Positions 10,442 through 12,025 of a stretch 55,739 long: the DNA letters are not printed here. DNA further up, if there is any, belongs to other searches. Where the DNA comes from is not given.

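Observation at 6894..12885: Orphan four-gene NTPase-helicase cassette built from BREX accessory-type parts (2x BrxD-like plus BrxHI-like plus unknown) with no BREX core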

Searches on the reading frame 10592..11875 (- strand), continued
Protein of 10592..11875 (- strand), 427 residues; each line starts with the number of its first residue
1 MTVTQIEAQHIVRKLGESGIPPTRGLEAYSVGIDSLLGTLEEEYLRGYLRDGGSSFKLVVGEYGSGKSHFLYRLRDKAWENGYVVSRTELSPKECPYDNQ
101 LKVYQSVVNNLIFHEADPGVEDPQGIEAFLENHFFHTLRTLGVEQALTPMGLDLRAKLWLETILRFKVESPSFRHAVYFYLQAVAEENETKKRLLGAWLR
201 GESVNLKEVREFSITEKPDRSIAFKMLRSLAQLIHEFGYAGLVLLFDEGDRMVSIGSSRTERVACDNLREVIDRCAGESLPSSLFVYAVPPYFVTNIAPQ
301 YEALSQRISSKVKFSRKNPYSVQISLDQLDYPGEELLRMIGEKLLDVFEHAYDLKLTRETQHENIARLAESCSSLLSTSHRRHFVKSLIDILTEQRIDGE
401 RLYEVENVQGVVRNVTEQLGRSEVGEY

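Call 90: search_dna_similar(query=L068:6147-6986:+, collection=plasmids, mode=protein, max_evalue=0.001, max_rows=30)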
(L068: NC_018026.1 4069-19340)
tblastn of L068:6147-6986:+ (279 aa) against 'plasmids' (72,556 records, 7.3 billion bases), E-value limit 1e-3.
Records with a match: 2; places in all: 2; records where one place covers at least 80% of the query: 2.
Best place of each record, by identity: >=99% 1; <60% 1.
By first word of the organism name: Desulfomonile 1; Aulosira 1.
By predicted mobility (MOB-suite, as given by PLSDB): non-mobilizable 1; conjugative 1.
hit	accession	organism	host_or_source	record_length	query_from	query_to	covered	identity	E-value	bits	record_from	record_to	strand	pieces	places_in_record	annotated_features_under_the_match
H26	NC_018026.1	Desulfomonile tiedjei DSM 6799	sewage sludge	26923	1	279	100%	100.0%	0e+0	567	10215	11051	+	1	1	hypothetical protein | BREX system ATP-binding domain-containing protein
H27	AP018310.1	Aulosira laxa NIES-50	-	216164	1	277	99%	38.2%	9e-60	211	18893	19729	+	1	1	hypothetical protein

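Call 91: search_dna_similar(query=L068:8278-9471:+, collection=plasmids, mode=protein, max_evalue=1e-8, max_rows=30)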
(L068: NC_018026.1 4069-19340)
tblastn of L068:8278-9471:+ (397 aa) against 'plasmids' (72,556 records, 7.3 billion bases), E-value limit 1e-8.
Records with a match: 2; places in all: 2; records where one place covers at least 80% of the query: 2.
Best place of each record, by identity: >=99% 1; <60% 1.
By first word of the organism name: Desulfomonile 1; Aulosira 1.
By predicted mobility (MOB-suite, as given by PLSDB): non-mobilizable 1; conjugative 1.
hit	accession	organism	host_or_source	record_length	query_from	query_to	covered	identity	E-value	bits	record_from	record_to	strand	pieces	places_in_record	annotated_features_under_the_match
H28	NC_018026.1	Desulfomonile tiedjei DSM 6799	sewage sludge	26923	1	397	100%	99.7%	0e+0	809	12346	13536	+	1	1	BREX system ATP-binding domain-containing protein | DEAD/DEAH box helicase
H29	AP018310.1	Aulosira laxa NIES-50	-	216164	5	397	99%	41.3%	1e-93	314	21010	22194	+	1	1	hypothetical protein | DEAD/DEAH box RNA helicase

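Call 93: find_homologous_proteins(query=A8, max_evalue=0.00001)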
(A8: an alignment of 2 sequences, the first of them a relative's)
Query A8 (2 sequences) (397 aa, profile of the alignment): 757 proteins with E <= 0.00001 among 8000 candidates; the best 120 are listed.
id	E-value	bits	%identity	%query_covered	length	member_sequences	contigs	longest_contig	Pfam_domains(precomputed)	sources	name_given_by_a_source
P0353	1.3e-236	803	41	99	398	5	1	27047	PF10923.15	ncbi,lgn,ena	-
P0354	2.3e-232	789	100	100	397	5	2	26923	PF10923.15,PF13191.13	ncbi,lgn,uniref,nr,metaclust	ncbi:BREX system ATP-binding domain-containing protein [Desulfomonile tiedjei]|uniref:ATP-binding pr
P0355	1.7e-204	697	83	100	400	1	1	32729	PF10923.15,PF13191.13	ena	-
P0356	7.0e-200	682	40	99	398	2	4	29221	PF10923.15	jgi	jgi:P-loop Domain of unknown function (DUF2791)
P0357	9.8e-200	682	41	99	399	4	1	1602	PF10923.15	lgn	-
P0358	9.2e-196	668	79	100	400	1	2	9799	PF10923.15,PF13191.13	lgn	-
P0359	4.0e-195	666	80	100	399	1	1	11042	PF10923.15,PF13401.13,PF13191.13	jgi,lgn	jgi:hypothetical protein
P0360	3.4e-189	647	42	99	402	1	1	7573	PF10923.15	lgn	-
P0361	4.9e-189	646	77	100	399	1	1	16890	PF10923.15,PF13191.13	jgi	jgi:Cdc6-like AAA superfamily ATPase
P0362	1.1e-188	645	42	99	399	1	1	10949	PF10923.15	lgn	-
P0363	6.1e-188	643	42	99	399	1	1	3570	PF10923.15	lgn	-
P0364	1.4e-187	642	41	99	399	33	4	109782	PF10923.15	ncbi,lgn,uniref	ncbi:DUF2791 family P-loop domain-containing protein [Microcoleus sp. AT9_A2]|uniref:BREX system ATP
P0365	8.9e-187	639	41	99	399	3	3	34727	PF10923.15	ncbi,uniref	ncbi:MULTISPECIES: BREX system ATP-binding domain-containing protein [unclassified Microcoleus]|unir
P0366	3.6e-186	637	41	99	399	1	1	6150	PF10923.15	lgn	-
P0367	6.8e-186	636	41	99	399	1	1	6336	PF10923.15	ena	-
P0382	2.5e-171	588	41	99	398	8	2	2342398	PF10923.15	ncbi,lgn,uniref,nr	ncbi:BREX system ATP-binding domain-containing protein [Nostoc sphaeroides]|uniref:ATP-binding prote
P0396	4.7e-162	557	47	100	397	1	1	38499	PF10923.15,PF24883.3,PF13191.13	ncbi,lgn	ncbi:MAG: BREX system ATP-binding domain-containing protein [Bacillota bacterium]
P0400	2.2e-159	549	40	99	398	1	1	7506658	PF10923.15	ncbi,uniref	ncbi:BREX system ATP-binding domain-containing protein [Egbenema bharatensis]|uniref:BREX system ATP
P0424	2.9e-154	532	45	100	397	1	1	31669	PF10923.15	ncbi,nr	ncbi:MAG: DUF2791 family P-loop domain-containing protein [Syntrophales bacterium]|nr:DUF2791 family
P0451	5.9e-150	518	46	100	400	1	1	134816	PF10923.15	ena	-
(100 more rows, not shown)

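Call 94: find_encoding_contigs(protein=P0382, flank=10000, max_places=1)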
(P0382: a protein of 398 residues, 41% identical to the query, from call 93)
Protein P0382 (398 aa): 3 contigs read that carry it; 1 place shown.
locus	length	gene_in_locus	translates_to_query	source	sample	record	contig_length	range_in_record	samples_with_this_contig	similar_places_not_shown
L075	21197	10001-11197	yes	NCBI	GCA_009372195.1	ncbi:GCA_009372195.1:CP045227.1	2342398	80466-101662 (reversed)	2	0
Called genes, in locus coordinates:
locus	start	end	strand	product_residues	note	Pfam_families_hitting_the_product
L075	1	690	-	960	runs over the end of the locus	PF12770:CHAT, PF13191:AAA_16, PF20703:nSTAND1 (weak), PF05419:GUN4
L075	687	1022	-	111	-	-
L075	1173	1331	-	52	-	-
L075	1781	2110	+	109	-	-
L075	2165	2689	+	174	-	-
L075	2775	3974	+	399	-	-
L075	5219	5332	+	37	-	-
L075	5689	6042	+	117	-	PF08645:PNK3P (weak)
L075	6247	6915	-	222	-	PF07592:DDE_Tnp_ISAZ013, PF13358:DDE_3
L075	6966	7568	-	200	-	PF07592:DDE_Tnp_ISAZ013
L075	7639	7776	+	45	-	-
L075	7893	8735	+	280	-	-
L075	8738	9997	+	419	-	PF10923:BrxC_BrxD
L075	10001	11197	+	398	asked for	PF10923:BrxC_BrxD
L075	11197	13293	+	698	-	PF04851:ResIII, PF00270:DEAD, PF00271:Helicase_C, PF22590:Cas3-like_C_2 (weak)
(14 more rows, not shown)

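Call 95: find_encoding_contigs(protein=P0396, flank=10000, max_places=1)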
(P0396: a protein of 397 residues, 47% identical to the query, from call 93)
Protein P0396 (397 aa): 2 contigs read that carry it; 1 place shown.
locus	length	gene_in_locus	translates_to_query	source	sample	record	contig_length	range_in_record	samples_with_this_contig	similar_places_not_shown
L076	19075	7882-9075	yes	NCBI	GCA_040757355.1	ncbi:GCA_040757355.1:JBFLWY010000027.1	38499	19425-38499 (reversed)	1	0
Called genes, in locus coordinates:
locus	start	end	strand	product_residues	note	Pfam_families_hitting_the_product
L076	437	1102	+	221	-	PF01807:Zn_ribbon_DnaG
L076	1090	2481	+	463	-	PF13481:AAA_25, PF06745:ATPase (weak)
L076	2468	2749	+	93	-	-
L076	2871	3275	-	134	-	PF14712:Snapin_Pallidin (faint)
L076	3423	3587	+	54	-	-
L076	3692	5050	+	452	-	-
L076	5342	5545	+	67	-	-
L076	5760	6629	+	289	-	-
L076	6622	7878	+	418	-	PF10923:BrxC_BrxD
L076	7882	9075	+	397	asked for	PF10923:BrxC_BrxD, PF13191:AAA_16 (weak), PF24883:NPHP3_N (faint)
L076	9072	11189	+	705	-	PF00270:DEAD, PF04851:ResIII, PF00271:Helicase_C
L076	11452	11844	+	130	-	-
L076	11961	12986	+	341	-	PF18144:SMODS (weak), PF21654:DncV-like_NTFase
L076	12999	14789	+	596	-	PF14461:Prok-E2_B, PF00899:ThiF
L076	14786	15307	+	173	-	PF14464:Prok-JAB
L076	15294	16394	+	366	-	PF13391:HNH_2 (faint), PF18145:SAVED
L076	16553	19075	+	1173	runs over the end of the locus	PF00176:SNF2-rel_dom, PF04851:ResIII, PF00270:DEAD, PF00271:Helicase_C, PF13020:NOV_C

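Call 96: find_encoding_contigs(protein=P0424, flank=10000, max_places=1)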
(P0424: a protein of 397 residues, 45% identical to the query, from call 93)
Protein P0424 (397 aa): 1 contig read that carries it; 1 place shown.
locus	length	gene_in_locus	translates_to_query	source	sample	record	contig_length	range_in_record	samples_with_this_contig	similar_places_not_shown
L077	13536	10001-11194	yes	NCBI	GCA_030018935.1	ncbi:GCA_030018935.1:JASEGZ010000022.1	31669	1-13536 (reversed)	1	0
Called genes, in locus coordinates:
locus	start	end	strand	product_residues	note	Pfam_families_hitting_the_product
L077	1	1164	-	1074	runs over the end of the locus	PF25596:CPSase_L_D1, PF02786:CPSase_L_D2, PF02787:CPSase_L_D3, PF25596:CPSase_L_D1, PF02786:CPSase_L_D2, PF02222:ATP-grasp (weak), PF15632:ATPgrasp_Ter (weak), PF02142:MGS, +2 more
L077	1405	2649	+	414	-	PF00989:PAS (faint), PF08448:PAS_4, PF13426:PAS_9, PF00512:HisKA, PF02518:HATPase_c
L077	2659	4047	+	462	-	PF00072:Response_reg, PF00158:Sigma54_activat, PF14532:Sigma54_activ_2, PF07724:AAA_2, PF07728:AAA_5, PF25601:AAA_lid_14, PF02954:HTH_8, PF18024:HTH_50 (weak)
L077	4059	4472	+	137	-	PF08378:NERD, PF02021:UPF0102, PF01939:NucS_C (weak)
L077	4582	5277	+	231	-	PF08901:DUF1847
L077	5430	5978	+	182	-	PF01161:PBP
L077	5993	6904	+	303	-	PF04055:Radical_SAM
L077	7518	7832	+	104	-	PF13392:HNH_3 (faint)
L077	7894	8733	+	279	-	-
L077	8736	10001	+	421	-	PF10923:BrxC_BrxD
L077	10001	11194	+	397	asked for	PF10923:BrxC_BrxD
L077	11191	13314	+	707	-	PF00270:DEAD, PF04851:ResIII, PF13245:AAA_19 (weak), PF00271:Helicase_C, PF22590:Cas3-like_C_2 (weak)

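Call 106: find_encoding_contigs(protein=P0400, flank=10000, max_places=1)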
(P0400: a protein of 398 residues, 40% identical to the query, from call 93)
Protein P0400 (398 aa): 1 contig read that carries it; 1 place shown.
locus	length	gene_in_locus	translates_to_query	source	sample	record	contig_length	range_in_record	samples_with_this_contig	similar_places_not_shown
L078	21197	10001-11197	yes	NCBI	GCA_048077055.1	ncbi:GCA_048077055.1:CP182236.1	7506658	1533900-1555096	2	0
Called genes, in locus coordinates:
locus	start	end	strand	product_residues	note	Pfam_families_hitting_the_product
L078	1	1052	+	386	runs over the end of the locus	PF01609:DDE_Tnp_1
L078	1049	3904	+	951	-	PF02384:N6_Mtase, PF20473:MmeI_Mtase (weak), PF07669:Eco57I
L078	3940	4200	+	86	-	-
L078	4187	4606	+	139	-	PF01850:PIN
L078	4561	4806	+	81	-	-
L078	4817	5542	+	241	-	PF00571:CBS (faint)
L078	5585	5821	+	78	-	-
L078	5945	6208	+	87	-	PF01850:PIN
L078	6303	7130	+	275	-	-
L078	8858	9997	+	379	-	PF10923:BrxC_BrxD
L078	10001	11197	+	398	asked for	PF10923:BrxC_BrxD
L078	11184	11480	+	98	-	PF04851:ResIII (weak), PF00270:DEAD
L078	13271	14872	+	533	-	PF00271:Helicase_C, PF22590:Cas3-like_C_2 (weak)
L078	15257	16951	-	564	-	-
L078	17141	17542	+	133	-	-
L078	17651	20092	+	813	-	-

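Call 107: find_encoding_contigs(protein=P0364, flank=10000, max_places=1)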
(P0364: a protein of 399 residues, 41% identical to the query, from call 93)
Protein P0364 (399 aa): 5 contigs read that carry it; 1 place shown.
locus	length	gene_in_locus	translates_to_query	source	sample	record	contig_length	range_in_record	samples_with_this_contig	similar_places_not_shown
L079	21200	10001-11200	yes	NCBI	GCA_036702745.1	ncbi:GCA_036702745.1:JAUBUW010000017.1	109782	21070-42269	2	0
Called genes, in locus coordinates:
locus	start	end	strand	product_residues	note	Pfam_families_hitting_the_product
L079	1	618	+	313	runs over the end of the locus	PF03762:VOMI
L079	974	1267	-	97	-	PF11691:DUF3288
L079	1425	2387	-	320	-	-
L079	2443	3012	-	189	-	-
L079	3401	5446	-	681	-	PF00069:Pkinase, PF07714:PK_Tyr_Ser-Thr, PF24017:Beta-prop_SCAP, PF24782:WD40_MABP1-WDR62_2nd, PF24796:WDR55, PF24807:WD40_CDC20-Fz, PF25171:Beta-prop_WDR36-Utp21_1st, PF25172:Beta-prop_WDR3_2nd, +71 more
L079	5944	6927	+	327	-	PF00174:Oxidored_molyb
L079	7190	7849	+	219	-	PF05685:Uma2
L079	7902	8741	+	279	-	-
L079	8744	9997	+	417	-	PF10923:BrxC_BrxD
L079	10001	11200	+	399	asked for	PF10923:BrxC_BrxD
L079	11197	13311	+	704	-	PF04851:ResIII (weak), PF00270:DEAD, PF00271:Helicase_C, PF22590:Cas3-like_C_2 (weak)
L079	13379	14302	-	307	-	PF01745:IPT (faint), PF01715:IPPT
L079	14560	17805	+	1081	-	PF02518:HATPase_c, PF00204:DNA_gyraseB, PF14890:Intein_splicing, PF01751:Toprim, PF00986:DNA_gyraseB_C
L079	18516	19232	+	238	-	PF01126:Heme_oxygenase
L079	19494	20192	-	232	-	PF00395:SLH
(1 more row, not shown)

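Call 108: find_encoding_contigs(protein=P0451, flank=10000, max_places=1)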
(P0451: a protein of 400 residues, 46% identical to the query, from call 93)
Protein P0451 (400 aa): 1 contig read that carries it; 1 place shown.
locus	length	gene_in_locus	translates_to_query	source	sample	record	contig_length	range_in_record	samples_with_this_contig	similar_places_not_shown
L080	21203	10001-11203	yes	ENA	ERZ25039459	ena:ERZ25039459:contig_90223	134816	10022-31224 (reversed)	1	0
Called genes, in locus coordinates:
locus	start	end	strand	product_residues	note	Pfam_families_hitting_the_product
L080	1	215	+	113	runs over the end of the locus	PF00361:Proton_antipo_M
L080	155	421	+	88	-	-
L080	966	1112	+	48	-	-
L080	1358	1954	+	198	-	PF00361:Proton_antipo_M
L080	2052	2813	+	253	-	PF00361:Proton_antipo_M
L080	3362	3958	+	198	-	PF00361:Proton_antipo_M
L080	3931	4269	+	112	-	PF00361:Proton_antipo_M (weak)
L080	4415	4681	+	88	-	PF03683:UPF0175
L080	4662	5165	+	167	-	PF11848:DUF3368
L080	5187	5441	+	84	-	PF21748:UPF0150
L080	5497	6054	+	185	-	-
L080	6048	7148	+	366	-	-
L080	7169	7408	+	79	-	PF10047:DUF2281 (weak)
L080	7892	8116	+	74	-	-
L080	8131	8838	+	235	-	-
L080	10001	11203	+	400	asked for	PF10923:BrxC_BrxD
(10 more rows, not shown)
